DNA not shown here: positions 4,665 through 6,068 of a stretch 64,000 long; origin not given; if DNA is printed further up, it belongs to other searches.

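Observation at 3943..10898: Eight-gene uncharacterised amino-compound / envelope-modification pathway with Arn-like logic but no glycosyltransferase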

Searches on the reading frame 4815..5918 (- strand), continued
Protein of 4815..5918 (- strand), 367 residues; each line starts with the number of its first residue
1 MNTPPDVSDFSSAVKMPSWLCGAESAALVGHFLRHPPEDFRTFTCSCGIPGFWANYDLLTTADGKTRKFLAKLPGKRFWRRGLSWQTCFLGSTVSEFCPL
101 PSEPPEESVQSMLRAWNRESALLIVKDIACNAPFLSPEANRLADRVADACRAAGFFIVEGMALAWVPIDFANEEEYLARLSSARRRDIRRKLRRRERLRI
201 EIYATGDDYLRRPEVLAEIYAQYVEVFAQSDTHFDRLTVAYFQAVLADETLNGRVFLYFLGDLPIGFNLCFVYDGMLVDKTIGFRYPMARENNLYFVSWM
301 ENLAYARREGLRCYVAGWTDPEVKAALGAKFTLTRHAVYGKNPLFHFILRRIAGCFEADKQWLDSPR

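Call 42: get_annotated_region(hit=H10, flank=8000)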
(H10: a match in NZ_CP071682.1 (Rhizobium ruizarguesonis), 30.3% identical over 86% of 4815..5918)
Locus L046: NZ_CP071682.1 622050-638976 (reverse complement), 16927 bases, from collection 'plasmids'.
description: Rhizobium ruizarguesonis strain NZLR24 plasmid p4, complete sequence
organism: Rhizobium ruizarguesonis (NCBI taxid 2081791)
taxonomy: Bacteria; Pseudomonadota; Alphaproteobacteria; Hyphomicrobiales; Rhizobiaceae; Rhizobium; Rhizobium ruizarguesonis
host: -; source: lentil; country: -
typing (MOB-suite, as given by PLSDB): conjugative; replicon rep_cluster_471,rep_cluster_512; relaxase MOBP,MOBQ; mating-pair formation MPF_T
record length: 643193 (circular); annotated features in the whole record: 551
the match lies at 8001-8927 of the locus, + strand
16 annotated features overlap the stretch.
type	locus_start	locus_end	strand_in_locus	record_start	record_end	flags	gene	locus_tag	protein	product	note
CDS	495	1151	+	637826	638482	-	-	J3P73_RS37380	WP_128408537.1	response regulator transcription factor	GO:0000160 - phosphorelay signal transduction system [Evidence IEA]; GO:0006355 - regulation of DNA-templated ...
CDS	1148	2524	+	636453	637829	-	-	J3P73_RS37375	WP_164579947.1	ATP-binding protein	-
CDS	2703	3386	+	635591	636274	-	-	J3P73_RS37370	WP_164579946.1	MtnX-like HAD-IB family phosphatase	-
CDS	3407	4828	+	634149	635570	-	-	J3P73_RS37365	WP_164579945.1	aminotransferase class III-fold pyridoxal phosphate-dependent enzyme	-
CDS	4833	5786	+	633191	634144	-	-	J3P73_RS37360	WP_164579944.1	arginase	-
CDS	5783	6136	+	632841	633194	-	-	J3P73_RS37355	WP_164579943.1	EamA family transporter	-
CDS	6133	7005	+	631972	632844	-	-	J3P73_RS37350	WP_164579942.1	fatty acid desaturase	-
CDS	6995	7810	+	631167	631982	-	-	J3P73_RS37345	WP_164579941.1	alpha/beta fold hydrolase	-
CDS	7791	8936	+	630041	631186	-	-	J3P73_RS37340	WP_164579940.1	GNAT family N-acetyltransferase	-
CDS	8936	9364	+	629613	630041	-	-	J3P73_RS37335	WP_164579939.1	EamA family transporter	-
CDS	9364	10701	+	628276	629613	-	-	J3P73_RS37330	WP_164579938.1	cyclopropane-fatty-acyl-phospholipid synthase family protein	-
CDS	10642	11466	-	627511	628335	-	-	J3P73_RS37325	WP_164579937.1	MipA/OmpV family protein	-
CDS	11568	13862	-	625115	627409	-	-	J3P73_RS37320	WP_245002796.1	caspase domain-containing protein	GO:0006508 - proteolysis [Evidence IEA]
CDS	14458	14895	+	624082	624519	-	-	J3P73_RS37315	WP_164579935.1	curlin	-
CDS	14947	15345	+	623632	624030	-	csgH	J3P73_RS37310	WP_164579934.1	curli-like amyloid fiber formation chaperone CsgH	-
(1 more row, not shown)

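Call 46: search_dna_similar(query=window:4815-5918:-, collection=plasmids, mode=protein, max_rows=50)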
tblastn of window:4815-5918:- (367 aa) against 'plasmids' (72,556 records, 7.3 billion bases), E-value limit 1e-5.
Records with a match: 47; places in all: 47; records where one place covers at least 80% of the query: 26.
Best place of each record, by identity: <60% 47.
By first word of the organism name: Rhizobium 16; Roseomonas 11; Agrobacterium 10; Bartonella 5; Xanthomonas 1; Azospirillum 1; Phyllobacterium 1; Aureimonas 1; Sinorhizobium 1.
By predicted mobility (MOB-suite, as given by PLSDB): non-mobilizable 28; conjugative 17; mobilizable 2.
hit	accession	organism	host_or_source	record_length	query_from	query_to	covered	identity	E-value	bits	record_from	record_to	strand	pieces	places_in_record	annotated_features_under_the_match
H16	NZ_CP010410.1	Xanthomonas sacchari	cell culture,rice seeds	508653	12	359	95%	49.7%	1e-73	255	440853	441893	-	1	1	GNAT family N-acetyltransferase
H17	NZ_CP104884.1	Bartonella sp. HY328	pure-culture,feces of bat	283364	24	359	92%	43.5%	1e-68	241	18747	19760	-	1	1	GNAT family N-acetyltransferase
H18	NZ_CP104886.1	Bartonella sp. HY329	pure-culture,feces of bat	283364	24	359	92%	43.5%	1e-68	241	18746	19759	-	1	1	GNAT family N-acetyltransferase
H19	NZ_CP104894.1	Bartonella sp. HY406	pure-culture,feces of bat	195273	24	359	92%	42.0%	3e-65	231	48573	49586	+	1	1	GNAT family N-acetyltransferase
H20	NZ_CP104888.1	Bartonella sp. HY761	pure-culture,feces of bat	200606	24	359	92%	41.7%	2e-64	229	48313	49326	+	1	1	peptidogalycan biosysnthesis protein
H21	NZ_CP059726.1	Bartonella sp. HY038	bat,pure culture,feces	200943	24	359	92%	41.4%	2e-65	231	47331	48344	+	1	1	peptidogalycan biosysnthesis protein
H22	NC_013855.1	Azospirillum sp. B510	-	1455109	21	350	90%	30.3%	1e-10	71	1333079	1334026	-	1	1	record has no annotation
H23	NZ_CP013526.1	Rhizobium phaseoli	Phaseolus vulgaris,Whole ...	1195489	46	360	86%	30.5%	5e-14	81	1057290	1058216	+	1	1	record has no annotation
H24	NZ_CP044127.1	Rhizobium sp. BG4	Prosopis cineraria,pure bacterial ...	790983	10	359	95%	27.3%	5e-11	72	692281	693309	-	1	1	GNAT family N-acetyltransferase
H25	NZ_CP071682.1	Rhizobium ruizarguesonis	lentil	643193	46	360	86%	30.3%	7e-16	87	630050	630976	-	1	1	GNAT family N-acetyltransferase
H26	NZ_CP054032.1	Rhizobium indicum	Pisum sativum l. (pea),Pure culture,Pea ...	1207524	48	359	85%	30.5%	1e-15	86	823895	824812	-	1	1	record has no annotation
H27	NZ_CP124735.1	Agrobacterium larrymoorei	-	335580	49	366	87%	29.9%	3e-12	76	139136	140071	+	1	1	GNAT family N-acetyltransferase | EamA family transporter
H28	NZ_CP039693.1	Agrobacterium larrymoorei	-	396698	44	366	88%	29.2%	3e-12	76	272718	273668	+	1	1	GNAT family N-acetyltransferase | EamA family transporter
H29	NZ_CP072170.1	Agrobacterium larrymoorei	Ficus benjamina,cell culture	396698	44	366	88%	29.2%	3e-12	76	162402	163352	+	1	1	GNAT family N-acetyltransferase | EamA family transporter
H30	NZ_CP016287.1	Rhizobium leguminosarum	Vavilovia formosa,cell culture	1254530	48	359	85%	30.1%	3e-15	85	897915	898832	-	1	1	record has no annotation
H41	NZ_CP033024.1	Agrobacterium fabrum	Prunus sp.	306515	10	359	95%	23.8%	4e-13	78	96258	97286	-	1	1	GNAT family N-acetyltransferase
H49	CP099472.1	Roseomonas mucosa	Human skin,single cell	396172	214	362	41%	32.7%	6e-11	71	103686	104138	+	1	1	GNAT family N-acetyltransferase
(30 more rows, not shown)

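Call 47: get_annotated_region(hit=H41, flank=7000)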
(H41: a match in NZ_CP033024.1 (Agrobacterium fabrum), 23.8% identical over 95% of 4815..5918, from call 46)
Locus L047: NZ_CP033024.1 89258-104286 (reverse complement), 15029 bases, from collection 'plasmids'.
description: Agrobacterium fabrum strain 1D132 plasmid pAt1D132a, complete sequence
organism: Agrobacterium fabrum (NCBI taxid 1176649)
taxonomy: Bacteria; Pseudomonadota; Alphaproteobacteria; Hyphomicrobiales; Rhizobiaceae; Agrobacterium; Agrobacterium fabrum
host: -; source: Prunus sp.; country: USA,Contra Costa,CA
typing (MOB-suite, as given by PLSDB): non-mobilizable; replicon rep_cluster_2414
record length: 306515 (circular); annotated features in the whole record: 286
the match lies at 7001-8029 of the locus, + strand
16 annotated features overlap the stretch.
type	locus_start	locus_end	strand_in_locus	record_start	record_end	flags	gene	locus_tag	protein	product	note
CDS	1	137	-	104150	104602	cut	-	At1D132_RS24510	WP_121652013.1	SH3 domain-containing protein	-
CDS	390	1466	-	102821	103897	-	-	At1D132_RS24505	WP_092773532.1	ATP-binding protein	-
CDS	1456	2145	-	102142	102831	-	-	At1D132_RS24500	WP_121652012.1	response regulator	GO:0000160 - phosphorelay signal transduction system [Evidence IEA]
CDS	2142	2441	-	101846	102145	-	-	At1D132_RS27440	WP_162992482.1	hypothetical protein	-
CDS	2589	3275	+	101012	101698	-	-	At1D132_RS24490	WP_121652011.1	MtnX-like HAD-IB family phosphatase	-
CDS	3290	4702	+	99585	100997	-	-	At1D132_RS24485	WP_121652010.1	aminotransferase class III-fold pyridoxal phosphate-dependent enzyme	-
CDS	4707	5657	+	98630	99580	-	-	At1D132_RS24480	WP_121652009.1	arginase family protein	-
CDS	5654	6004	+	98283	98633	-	-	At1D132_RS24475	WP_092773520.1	EamA family transporter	-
CDS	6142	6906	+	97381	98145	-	-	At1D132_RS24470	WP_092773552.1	alpha/beta fold hydrolase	-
CDS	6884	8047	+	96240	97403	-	-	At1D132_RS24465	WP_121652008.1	GNAT family N-acetyltransferase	-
CDS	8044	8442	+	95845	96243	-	-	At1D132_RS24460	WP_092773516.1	EamA family transporter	-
CDS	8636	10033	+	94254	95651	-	-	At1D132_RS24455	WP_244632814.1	TolC family protein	GO:0055085 - transmembrane transport [Evidence IEA]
CDS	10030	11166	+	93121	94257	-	-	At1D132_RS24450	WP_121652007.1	ABC transporter permease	-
CDS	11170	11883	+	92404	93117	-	-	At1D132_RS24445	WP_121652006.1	ABC transporter ATP-binding protein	-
CDS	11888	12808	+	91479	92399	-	-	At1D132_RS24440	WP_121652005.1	efflux RND transporter periplasmic adaptor subunit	GO:0006810 - transport [Evidence IEA]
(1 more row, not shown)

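Call 48: get_annotated_region(hit=H49, flank=7000)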
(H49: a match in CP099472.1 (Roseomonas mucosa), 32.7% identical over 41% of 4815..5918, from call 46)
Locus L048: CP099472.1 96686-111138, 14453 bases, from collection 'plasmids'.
description: Roseomonas mucosa strain TT14 plasmid pTT14-1
organism: Roseomonas mucosa (NCBI taxid 207340)
taxonomy: Bacteria; Pseudomonadota; Alphaproteobacteria; Rhodospirillales; Acetobacteraceae; Roseomonas; Roseomonas mucosa
host: -; source: Human skin,single cell; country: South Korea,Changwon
typing (MOB-suite, as given by PLSDB): non-mobilizable
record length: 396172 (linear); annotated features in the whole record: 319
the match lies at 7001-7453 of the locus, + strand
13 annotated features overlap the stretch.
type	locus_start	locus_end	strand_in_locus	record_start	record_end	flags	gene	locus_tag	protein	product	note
CDS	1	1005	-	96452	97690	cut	-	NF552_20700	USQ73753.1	DegT/DnrJ/EryC1/StrS family aminotransferase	-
CDS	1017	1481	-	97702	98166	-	-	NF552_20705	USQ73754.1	DMT family transporter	-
CDS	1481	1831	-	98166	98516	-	-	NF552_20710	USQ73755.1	hypothetical protein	-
CDS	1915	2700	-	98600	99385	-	-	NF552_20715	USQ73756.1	aminotransferase class III-fold pyridoxal phosphate-dependent enzyme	-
CDS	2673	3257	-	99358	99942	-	-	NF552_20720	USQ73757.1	aminotransferase class III-fold pyridoxal phosphate-dependent enzyme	-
CDS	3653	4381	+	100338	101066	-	-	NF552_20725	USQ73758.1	HAD-IB family phosphatase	-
CDS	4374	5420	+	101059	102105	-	-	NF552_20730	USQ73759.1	hypothetical protein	-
CDS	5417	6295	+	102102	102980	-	-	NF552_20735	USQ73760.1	alpha/beta fold hydrolase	-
CDS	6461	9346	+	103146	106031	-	-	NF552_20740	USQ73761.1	GNAT family N-acetyltransferase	-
CDS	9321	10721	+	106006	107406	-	-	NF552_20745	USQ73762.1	sigma-54 dependent transcriptional regulator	-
CDS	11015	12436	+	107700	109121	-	fumC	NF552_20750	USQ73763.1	class II fumarate hydratase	-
CDS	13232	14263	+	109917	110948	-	-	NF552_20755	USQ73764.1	aromatic ring-hydroxylating dioxygenase subunit alpha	-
CDS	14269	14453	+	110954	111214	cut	-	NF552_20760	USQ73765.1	hypothetical protein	-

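Call 49: search_protein_families(library=pfam, proteins=[L048:6461-9346:+, L048:4374-5420:+, L044:11973-13100:-, L044:11071-11949:+, L046:6133-7005:+, L046:9364-10701:+, L043:11625-11900:-], max_evalue=0.01)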
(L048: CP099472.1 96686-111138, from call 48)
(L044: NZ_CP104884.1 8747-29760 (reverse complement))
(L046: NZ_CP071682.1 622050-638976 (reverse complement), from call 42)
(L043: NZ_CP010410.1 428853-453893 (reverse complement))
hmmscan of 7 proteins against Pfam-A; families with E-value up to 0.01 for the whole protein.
L048:6461-9346:+ (961 aa): 6 families
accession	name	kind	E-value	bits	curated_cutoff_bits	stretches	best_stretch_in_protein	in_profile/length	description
PF02518.31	HATPase_c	-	7.8e-27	94.3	26.4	1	844-949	1-110/111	Histidine kinase-, DNA gyrase B-, and HSP90-like ATPase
PF00672.30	HAMP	-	2.1e-12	47.6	25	1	668-718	2-52/53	HAMP domain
PF00512.31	HisKA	-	3.3e-12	46.7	26.9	1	737-799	3-64/66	His Kinase A (phospho-acceptor) domain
PF13480.13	Acetyltransf_6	-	5e-11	43.4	22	1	157-287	3-135/143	Acetyltransferase (GNAT) domain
PF14501.12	HATPase_c_5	-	0.00067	20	22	1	851-934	8-90/102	GHKL domain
PF10090.15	HPTransfase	-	0.0036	17.5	22.9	0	853-894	36-77/123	Histidine phosphotransferase C-terminal domain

L048:4374-5420:+ (348 aa): 1 family
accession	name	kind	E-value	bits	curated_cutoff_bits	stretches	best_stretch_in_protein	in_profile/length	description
PF00491.26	Arginase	-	1.9e-06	28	22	0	209-277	182-253/280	Arginase family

L044:11973-13100:- (375 aa): 3 families
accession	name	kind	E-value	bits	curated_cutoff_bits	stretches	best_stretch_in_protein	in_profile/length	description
PF16822.11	ALGX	-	2.9e-16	60.4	26.5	1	100-261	3-166/268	SGNH hydrolase-like domain, acetyltransferase AlgX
PF14286.12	DHHW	-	1.4e-05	25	25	1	38-86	1-47/385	DHHW protein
PF19040.6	SGNH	-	0.0003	21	27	0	128-226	123-243/248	SGNH domain (fused to AT3 domains)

L044:11071-11949:+ (292 aa): 1 family
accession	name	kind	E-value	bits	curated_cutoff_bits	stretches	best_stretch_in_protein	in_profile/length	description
PF00491.26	Arginase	-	0.00041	20.4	22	0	39-131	70-164/280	Arginase family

L046:6133-7005:+ (290 aa): 1 family
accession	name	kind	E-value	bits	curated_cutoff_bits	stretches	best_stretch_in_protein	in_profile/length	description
PF00487.30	FA_desaturase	-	1.1e-28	101.2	29.7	1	36-268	2-250/253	Fatty acid desaturase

L046:9364-10701:+ (445 aa): 12 families
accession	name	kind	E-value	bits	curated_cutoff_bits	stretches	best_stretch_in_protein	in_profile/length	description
PF02353.26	CMAS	-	7.9e-89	298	27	1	135-400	5-273/273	Mycolic acid cyclopropane synthetase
PF13649.12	Methyltransf_25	-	7.2e-16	59.1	27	1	196-292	1-97/97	Methyltransferase domain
PF13489.12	Methyltransf_23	-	2e-14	54.1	27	1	183-300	14-120/164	Methyltransferase domain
PF08242.18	Methyltransf_12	-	1.5e-11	45.3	30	1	197-293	1-97/98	Methyltransferase domain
PF08241.18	Methyltransf_11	-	1.8e-10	41.7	21.2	1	197-295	1-94/95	Methyltransferase domain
PF13847.12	Methyltransf_31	-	5e-08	33.2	27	1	191-299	2-112/145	Methyltransferase domain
PF05175.20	MTS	-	1.5e-06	28.4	23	1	183-295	22-137/170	Methyltransferase small domain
PF01728.25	FtsJ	-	5.7e-05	23.6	24.1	1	180-234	8-62/181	FtsJ-like methyltransferase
PF02390.23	Methyltransf_4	-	0.00013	21.9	24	1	195-239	4-48/173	Putative methyltransferase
PF01135.25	PCMT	-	0.00015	22.1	20.3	1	164-243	41-125/210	Protein-L-isoaspartate(D-aspartate) O-methyltransferase (PCMT)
PF08003.17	Methyltransf_9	-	0.00071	19.1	23.8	1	191-300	114-221/315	Protein of unknown function (DUF1698)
PF01596.23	Methyltransf_3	-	0.0052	16.5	22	0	180-296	32-152/204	O-methyltransferase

L043:11625-11900:- (91 aa): 2 families
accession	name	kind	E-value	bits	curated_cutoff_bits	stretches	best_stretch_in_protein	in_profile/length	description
PF00550.31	PP-binding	-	9.9e-11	42.2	20.8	1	8-73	2-66/67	Phosphopantetheine attachment site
PF23297.2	ACP_SdgA_C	-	9.5e-05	22.9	27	1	4-81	10-86/95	Highly reducing polyketide synthase sdgA, C-terminal ACP domain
